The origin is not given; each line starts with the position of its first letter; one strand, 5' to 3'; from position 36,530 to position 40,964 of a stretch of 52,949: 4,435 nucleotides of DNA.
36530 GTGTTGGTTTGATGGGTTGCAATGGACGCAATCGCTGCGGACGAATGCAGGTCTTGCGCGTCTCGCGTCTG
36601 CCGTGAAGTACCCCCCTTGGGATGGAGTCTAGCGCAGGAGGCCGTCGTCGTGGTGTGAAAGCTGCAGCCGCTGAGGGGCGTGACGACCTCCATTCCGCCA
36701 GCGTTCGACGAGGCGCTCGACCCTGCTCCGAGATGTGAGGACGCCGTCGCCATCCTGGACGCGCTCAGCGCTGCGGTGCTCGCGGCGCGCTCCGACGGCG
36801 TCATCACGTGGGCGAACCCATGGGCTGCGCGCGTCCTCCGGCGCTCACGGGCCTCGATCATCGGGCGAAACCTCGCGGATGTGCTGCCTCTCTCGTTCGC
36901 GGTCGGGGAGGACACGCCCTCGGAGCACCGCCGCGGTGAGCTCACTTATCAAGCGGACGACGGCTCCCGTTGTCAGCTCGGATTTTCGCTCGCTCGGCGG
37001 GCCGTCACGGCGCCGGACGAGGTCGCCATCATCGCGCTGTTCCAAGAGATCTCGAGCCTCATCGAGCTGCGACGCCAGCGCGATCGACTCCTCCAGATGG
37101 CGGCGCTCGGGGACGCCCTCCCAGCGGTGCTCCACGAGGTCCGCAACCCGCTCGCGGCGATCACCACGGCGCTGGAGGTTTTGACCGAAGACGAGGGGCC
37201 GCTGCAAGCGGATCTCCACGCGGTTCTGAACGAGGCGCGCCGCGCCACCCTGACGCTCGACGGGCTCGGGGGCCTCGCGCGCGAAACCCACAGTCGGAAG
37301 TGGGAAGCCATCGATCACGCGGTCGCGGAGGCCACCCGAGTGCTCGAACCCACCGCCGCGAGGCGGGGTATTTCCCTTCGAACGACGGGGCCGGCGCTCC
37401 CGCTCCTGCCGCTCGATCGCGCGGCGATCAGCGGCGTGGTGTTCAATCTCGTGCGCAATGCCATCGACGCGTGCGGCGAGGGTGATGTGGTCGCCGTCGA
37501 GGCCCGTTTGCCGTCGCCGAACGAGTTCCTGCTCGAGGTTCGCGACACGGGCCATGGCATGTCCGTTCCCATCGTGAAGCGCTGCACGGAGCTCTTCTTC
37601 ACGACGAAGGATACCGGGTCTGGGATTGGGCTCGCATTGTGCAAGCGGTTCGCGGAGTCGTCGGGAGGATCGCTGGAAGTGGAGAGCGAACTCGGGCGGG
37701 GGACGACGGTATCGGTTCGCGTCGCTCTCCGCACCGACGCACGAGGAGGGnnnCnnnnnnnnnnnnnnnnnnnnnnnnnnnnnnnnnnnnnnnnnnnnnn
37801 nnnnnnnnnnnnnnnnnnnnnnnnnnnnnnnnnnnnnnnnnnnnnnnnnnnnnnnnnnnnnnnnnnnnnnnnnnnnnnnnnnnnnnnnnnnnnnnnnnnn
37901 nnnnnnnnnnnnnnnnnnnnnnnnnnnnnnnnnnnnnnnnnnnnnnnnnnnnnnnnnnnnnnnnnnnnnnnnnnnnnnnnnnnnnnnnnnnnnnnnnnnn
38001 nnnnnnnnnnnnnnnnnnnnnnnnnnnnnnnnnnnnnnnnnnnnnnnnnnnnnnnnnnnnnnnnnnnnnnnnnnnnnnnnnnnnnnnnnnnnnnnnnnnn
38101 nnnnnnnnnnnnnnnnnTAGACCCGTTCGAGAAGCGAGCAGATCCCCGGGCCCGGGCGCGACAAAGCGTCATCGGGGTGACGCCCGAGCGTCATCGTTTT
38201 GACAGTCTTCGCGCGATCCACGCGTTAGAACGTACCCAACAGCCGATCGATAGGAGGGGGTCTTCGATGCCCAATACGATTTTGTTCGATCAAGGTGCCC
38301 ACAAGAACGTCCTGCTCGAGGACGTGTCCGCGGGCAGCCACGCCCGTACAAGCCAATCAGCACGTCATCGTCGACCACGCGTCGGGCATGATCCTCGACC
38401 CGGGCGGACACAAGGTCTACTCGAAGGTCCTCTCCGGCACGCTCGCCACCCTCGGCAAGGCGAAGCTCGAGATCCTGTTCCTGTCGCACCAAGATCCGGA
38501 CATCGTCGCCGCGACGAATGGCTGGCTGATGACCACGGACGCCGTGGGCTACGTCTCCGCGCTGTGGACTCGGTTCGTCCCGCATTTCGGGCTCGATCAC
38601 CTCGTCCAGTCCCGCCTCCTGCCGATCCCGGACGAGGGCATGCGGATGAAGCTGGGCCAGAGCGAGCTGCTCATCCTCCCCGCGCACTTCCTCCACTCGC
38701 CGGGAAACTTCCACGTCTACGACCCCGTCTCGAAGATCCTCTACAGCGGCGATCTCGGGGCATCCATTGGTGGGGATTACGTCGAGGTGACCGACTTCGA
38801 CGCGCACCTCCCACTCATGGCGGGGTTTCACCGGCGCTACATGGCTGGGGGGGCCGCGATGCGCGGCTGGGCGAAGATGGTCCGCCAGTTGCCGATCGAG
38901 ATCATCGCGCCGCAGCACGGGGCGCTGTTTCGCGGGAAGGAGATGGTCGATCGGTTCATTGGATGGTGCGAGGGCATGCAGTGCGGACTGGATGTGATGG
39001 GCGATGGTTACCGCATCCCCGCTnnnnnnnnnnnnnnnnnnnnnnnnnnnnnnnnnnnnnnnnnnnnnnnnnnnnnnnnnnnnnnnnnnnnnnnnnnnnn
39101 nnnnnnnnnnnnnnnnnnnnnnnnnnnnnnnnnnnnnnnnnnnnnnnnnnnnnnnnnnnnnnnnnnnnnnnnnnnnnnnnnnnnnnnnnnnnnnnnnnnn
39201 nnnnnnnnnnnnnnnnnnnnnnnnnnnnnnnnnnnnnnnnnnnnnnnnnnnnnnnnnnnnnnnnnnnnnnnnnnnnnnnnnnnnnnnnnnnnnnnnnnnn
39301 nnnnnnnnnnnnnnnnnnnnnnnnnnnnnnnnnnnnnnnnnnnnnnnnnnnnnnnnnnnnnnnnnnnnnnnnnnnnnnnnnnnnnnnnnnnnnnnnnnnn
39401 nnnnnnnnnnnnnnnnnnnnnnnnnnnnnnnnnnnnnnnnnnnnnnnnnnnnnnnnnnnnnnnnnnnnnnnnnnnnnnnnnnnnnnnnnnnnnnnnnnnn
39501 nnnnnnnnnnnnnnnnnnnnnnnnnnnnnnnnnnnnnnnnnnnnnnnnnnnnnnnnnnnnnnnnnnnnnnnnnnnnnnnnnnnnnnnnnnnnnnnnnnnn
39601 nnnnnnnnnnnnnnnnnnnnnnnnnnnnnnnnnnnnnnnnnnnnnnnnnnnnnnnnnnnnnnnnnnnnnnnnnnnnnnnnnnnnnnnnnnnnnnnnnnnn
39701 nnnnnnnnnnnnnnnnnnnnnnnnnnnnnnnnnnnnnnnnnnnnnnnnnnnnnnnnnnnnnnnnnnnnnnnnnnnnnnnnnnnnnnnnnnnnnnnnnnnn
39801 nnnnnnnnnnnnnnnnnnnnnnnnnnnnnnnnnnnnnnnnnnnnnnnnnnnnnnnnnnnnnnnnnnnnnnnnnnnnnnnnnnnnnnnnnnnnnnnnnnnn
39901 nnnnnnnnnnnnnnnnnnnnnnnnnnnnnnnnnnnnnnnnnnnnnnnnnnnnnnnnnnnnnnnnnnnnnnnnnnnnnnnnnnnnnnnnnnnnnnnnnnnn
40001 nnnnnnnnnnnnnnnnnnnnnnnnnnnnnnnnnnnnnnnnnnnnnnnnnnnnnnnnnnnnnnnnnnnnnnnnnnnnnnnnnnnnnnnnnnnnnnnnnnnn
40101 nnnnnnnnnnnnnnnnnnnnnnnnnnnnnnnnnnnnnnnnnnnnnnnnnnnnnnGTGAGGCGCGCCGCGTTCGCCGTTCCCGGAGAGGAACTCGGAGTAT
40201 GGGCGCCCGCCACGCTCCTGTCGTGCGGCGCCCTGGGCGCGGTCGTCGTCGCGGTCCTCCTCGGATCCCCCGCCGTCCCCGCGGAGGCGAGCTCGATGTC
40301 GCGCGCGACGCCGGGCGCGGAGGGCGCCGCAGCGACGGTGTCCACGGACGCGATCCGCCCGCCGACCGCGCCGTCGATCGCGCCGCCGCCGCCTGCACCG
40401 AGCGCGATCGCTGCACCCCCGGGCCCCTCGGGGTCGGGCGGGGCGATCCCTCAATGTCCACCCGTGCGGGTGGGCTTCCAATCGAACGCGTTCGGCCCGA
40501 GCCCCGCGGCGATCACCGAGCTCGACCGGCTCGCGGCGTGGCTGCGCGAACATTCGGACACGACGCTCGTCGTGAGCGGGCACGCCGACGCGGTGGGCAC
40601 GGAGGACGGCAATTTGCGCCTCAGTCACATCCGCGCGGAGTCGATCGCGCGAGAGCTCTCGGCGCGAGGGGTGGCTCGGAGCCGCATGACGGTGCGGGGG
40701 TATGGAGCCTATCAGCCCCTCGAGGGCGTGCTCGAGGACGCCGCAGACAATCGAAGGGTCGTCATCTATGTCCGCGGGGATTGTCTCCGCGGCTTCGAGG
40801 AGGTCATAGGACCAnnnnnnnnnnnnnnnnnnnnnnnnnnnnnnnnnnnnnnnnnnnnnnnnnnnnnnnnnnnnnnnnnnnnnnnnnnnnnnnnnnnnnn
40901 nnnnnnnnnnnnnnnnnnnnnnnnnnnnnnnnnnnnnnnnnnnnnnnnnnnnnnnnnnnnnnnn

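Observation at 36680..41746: Six-gene signalling operon: PAS-HK -> roadblock/LC7 -> MBL-fold ODP-like protein -> REC-DUF4388 regulator -> OmpA-like -> membrane coiled-coil roadblock protein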

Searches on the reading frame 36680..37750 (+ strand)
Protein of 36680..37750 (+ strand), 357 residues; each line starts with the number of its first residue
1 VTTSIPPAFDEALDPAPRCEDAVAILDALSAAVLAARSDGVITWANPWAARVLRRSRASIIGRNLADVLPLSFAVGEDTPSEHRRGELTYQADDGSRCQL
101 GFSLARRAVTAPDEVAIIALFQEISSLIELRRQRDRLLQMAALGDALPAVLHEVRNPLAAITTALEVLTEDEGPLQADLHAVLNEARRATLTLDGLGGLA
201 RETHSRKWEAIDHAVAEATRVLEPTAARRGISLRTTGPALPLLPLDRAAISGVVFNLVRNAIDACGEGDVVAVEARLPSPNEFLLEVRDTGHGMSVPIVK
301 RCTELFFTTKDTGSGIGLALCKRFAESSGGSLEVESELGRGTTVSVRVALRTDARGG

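Call 4: search_protein_families(library=pfam, max_evalue=0.1, proteins=[window:36680-37750:+])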
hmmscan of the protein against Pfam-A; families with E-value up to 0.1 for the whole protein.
window:36680-37750:+ (357 aa): 9 families
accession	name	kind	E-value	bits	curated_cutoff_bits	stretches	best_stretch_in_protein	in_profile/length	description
PF02518.31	HATPase_c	-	5.8e-21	75.5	26.4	1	247-350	3-109/111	Histidine kinase-, DNA gyrase B-, and HSP90-like ATPase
PF00512.31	HisKA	-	6.9e-07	29.7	26.9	1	144-190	3-51/66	His Kinase A (phospho-acceptor) domain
PF00989.32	PAS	-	3.2e-06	27.6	22.6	1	22-70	3-51/113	PAS fold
PF08448.16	PAS_4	-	2.8e-05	24.7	23.1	1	26-73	1-48/110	PAS fold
PF13188.13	PAS_8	-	0.00089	19.5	21.8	1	24-72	5-54/65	PAS domain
PF13581.12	HATPase_c_2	-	0.0014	19.1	27.4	1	255-346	41-125/127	Histidine kinase-like ATPase domain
PF13426.13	PAS_9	-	0.0015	19.3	27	1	36-104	7-81/103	PAS domain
PF24820.1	Diguanyl_cycl_sensor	-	0.015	15.6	28.1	1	26-68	2-44/109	Diguanylate cyclase-like sensor domain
PF13589.12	HATPase_c_3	-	0.045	14.2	25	1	251-301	4-52/137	Histidine kinase-, DNA gyrase B-, and HSP90-like ATPase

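Call 8: search_protein_families(library=ncbifam, max_evalue=1, proteins=[window:36680-37750:+])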
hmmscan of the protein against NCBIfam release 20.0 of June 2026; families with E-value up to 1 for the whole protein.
window:36680-37750:+ (357 aa): 79 families (the best 25 are shown)
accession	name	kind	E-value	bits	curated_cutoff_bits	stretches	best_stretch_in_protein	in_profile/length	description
NF008468.0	PRK11360.1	equivalog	2.9e-42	144.8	646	1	24-351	272-609/616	two-component system sensor histidine kinase AtoS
NF007688.0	PRK10364.1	equivalog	1.5e-27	96.5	479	1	126-349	223-450/460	two-component system sensor histidine kinase ZraS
NF046044.1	PnpS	equivalog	1.2e-23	83.8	400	1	23-347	58-388/390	two-component system histidine kinase PnpS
TIGR02966.1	phoR_proteo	equivalog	1.3e-23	83.6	334.2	1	24-347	10-332/333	phosphate regulon sensor histidine kinase PhoR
NF052573.1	HisKinEspAMyxo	equivalog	3.4e-22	78.3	1400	1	25-349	259-610/755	serine histidine kinase EspA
NF052574.1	HisKinEspCMyxo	equivalog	4.3e-21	74.8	1200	1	84-346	358-633/785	serine histidine kinase EspC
NF041777.1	sens_FixL_Rhizob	equivalog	1.7e-20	73.1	850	1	127-346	246-477/485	sensor protein FixL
NF008312.0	PRK11100.1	equivalog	9.2e-19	67.6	356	1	130-349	243-473/477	two-component system sensor histidine kinase CreC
NF053867.1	SprKinKinDBac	equivalog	1.2e-18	66.8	775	1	149-350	292-497/500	sporulation kinase KinD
TIGR02916.1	PEP_his_kin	equivalog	2.9e-18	65.8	300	1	245-347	575-677/679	XrtA/PEP-CTERM system histidine kinase PrsK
NF010411.0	PRK13837.1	equivalog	4.1e-18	64.8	647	1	142-348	449-673/828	two-component system VirA-like sensor kinase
NF033092.0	HK_WalK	equivalog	4.5e-16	58.6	725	1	24-348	262-592/594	cell wall metabolism sensor histidine kinase WalK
NF008298.1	PRK11086.1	subfamily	3.1e-15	55.6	520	1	252-349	426-524/529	DcuS/MalK family sensor histidine kinase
NF006800.0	PRK09303.1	equivalog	4.2e-15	55.6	342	1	121-345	128-372/383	histidine kinase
NF010076.0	PRK13557.1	subfamily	5.1e-15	54.9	631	1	265-347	293-391/540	histidine kinase famiy protein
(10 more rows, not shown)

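Call 87: search_protein_families(library=padloc, max_evalue=0.001, proteins=[window:36680-37750:+])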
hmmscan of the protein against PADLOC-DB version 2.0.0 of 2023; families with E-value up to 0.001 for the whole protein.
window:36680-37750:+ (357 aa): 0 families

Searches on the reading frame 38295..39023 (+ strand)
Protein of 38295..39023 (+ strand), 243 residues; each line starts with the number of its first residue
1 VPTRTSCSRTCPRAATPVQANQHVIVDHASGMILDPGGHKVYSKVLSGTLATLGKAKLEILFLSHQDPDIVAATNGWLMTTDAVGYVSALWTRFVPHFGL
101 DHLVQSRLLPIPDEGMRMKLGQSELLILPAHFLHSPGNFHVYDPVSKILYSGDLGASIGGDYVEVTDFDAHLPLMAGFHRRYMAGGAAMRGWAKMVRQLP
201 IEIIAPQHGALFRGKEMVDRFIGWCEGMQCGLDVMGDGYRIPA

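Call 4: search_protein_families(library=pfam, max_evalue=0.1, proteins=[window:38295-39023:+])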
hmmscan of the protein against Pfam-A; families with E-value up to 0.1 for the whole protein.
window:38295-39023:+ (243 aa): 2 families
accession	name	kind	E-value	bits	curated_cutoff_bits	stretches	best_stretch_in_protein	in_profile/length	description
PF19583.5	ODP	-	3.2e-67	226.6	27.2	1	18-209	1-194/194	ODP family beta lactamase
PF00753.33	Lactamase_B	-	2.4e-16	60.7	22.7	1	16-208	2-196/196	Metallo-beta-lactamase superfamily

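Call 8: search_protein_families(library=ncbifam, max_evalue=1, proteins=[window:38295-39023:+])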
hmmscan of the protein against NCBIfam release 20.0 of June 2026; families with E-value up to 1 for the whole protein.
window:38295-39023:+ (243 aa): 3 families
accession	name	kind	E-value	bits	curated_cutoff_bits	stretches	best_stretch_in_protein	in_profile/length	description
NF008887.0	PRK11921.1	equivalog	0.00018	20.5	635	1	115-229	126-248/396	anaerobic nitric oxide reductase flavorubredoxin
TIGR04558.1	SoxH_rel_PQQ_1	hypoth_equivalog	0.0043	16.2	300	0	20-71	34-85/285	quinoprotein relay system zinc metallohydrolase 1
TIGR04559.1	SoxH_rel_PQQ_2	hypoth_equivalog_domain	0.0052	16.2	280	1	113-154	136-177/283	quinoprotein relay system zinc metallohydrolase 2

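Call 87: search_protein_families(library=padloc, max_evalue=0.001, proteins=[window:38295-39023:+])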
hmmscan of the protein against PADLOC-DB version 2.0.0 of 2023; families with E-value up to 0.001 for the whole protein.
window:38295-39023:+ (243 aa): 0 families

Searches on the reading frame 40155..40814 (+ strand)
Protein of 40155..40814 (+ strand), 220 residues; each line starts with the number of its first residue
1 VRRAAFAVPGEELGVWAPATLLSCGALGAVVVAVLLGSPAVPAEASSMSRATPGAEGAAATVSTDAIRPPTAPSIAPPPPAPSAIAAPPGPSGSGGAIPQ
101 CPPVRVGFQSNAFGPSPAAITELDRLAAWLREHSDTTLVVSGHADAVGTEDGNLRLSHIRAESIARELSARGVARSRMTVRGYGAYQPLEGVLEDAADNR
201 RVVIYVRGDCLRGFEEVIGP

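Call 4: search_protein_families(library=pfam, max_evalue=0.1, proteins=[window:40155-40814:+])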
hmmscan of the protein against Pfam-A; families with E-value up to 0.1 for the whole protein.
window:40155-40814:+ (220 aa): 1 family
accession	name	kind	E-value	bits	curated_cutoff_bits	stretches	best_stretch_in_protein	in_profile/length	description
PF00691.25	OmpA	-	1.4e-14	54.7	27.2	1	110-190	4-86/98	OmpA family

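Call 8: search_protein_families(library=ncbifam, max_evalue=1, proteins=[window:40155-40814:+])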
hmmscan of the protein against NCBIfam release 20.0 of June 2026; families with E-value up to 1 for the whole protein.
window:40155-40814:+ (220 aa): 34 families (the best 25 are shown)
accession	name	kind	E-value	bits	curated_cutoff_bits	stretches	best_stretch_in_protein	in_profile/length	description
NF053611.1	YiaD_Gzip_OmpA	equivalog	4.1e-21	75.6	175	1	105-206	103-206/206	YiaD family glycine zipper/OmpA-like lipoprotein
NF007804.1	PRK10510.1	equivalog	1.5e-14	53.9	307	1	103-205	111-215/219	OmpA family lipoprotein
NF053585.1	OMP_LP_YfiB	equivalog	3.6e-14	52.9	128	1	107-206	59-160/163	outer membrane lipoprotein YfiB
TIGR02802.1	Pal_lipo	equivalog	4.6e-14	52.4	125.35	1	116-205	12-103/104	peptidoglycan-associated lipoprotein Pal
NF053612.1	anchor_PA1041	equivalog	1e-13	51.8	250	1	108-206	135-235/236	PA1041 family peptidoglycan-binding anchor lipoprotein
NF053613.1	OMP_toxin_LptF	equivalog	2.4e-13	50.4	400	1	108-207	145-246/256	lipotoxin F family OmpA-related lipoprotein LptF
NF052230.1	T9SS_PorE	exception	5.3e-12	44.8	600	1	117-188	528-599/648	PorE family type IX secretion system protein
TIGR03789.1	pdsO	hypoth_equivalog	8.3e-12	45.3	152.2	1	121-204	156-241/243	sortase-associated OmpA-like protein PdsO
NF006541.1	PRK09038.1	equivalog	2e-11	44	283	1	108-207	145-249/253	flagellar motor protein MotD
NF045787.1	OmpABordt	equivalog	2.7e-10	40.2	200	1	120-208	101-191/194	outer membrane protein OmpA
NF053607.1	CHU_0125_OmpA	equivalog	1.8e-09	36.7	620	1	117-189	544-616/639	CHU_0125 family OmpA-like outer membrane integrity protein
NF008071.1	PRK10808.1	equivalog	5.4e-09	35.9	277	1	108-204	235-333/358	porin OmpA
NF008067.1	PRK10802.1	equivalog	1.4e-08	34.8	261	1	120-204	83-169/171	peptidoglycan-associated lipoprotein Pal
NF033763.1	exchanger_TraB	exception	1.8e-08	32.8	700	1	123-204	411-495/522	outer membrane exchange protein TraB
TIGR03350.1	type_VI_ompA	equivalog_domain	3.5e-08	33.5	139.8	1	123-206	49-137/137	type VI secretion system protein TssL, long form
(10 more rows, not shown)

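Call 87: search_protein_families(library=padloc, max_evalue=0.001, proteins=[window:40155-40814:+])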
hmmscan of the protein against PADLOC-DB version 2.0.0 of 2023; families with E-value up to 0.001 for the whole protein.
window:40155-40814:+ (220 aa): 3 families
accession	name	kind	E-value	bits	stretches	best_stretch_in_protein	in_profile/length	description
PDLC00651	ZorB3|ZorB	-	1.1e-05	23.1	1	126-204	115-200/215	MotB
PDLC00612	ZorB1|ZorB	-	0.00023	18.8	1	137-172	186-221/293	MotB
PDLC00609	ZorB1|ZorB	-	0.00026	18.6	1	137-206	135-214/232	MotB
